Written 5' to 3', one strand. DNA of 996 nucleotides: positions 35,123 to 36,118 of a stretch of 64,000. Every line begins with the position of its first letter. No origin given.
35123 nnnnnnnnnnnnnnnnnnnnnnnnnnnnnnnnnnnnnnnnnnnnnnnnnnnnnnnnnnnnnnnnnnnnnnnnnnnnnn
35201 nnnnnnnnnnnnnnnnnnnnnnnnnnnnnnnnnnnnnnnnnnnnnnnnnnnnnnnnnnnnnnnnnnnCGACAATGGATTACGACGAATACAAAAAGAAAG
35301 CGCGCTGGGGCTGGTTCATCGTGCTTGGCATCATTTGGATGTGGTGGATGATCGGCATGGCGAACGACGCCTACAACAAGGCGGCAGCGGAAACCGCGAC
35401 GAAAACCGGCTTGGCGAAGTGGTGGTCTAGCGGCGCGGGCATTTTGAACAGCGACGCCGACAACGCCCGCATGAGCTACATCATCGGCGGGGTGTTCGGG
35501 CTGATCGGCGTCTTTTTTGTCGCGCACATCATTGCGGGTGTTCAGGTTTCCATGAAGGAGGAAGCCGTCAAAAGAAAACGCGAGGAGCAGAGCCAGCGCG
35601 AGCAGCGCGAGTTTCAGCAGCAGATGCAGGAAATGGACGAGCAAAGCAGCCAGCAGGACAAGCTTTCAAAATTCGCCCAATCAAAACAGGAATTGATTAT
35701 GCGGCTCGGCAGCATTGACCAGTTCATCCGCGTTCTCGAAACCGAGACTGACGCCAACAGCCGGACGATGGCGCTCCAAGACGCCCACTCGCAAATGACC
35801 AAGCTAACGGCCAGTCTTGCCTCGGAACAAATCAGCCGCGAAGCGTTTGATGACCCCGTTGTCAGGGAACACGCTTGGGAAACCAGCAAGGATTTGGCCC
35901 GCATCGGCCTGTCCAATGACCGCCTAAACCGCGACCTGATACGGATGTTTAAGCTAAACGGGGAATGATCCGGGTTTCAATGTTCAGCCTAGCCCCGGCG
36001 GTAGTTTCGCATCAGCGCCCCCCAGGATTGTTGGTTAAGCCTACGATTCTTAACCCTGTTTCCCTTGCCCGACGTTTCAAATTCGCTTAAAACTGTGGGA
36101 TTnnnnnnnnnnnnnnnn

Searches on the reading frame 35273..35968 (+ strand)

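Call 9: search_protein_families(library=pfam, proteins=[window:35273-35968:+], max_evalue=0.001)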
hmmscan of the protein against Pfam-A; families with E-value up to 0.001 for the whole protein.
window:35273-35968:+ (231 aa): 3 families
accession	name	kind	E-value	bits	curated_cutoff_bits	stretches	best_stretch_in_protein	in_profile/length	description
PF15345.11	TMEM51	-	0.00039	20.7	25.5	1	15-149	15-138/237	Transmembrane protein 51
PF08374.16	Protocadherin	-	0.00048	20.7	26.3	1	62-173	33-143/217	Protocadherin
PF01956.21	EMC3_TMCO1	-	0.00056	20.2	27.1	1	78-147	17-85/169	Integral membrane protein EMC3/TMCO1-like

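Call 94: search_protein_families(library=padloc, proteins=[window:35273-35968:+], max_evalue=0.00001)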
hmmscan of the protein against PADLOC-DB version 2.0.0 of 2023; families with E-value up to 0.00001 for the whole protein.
window:35273-35968:+ (231 aa): 0 families
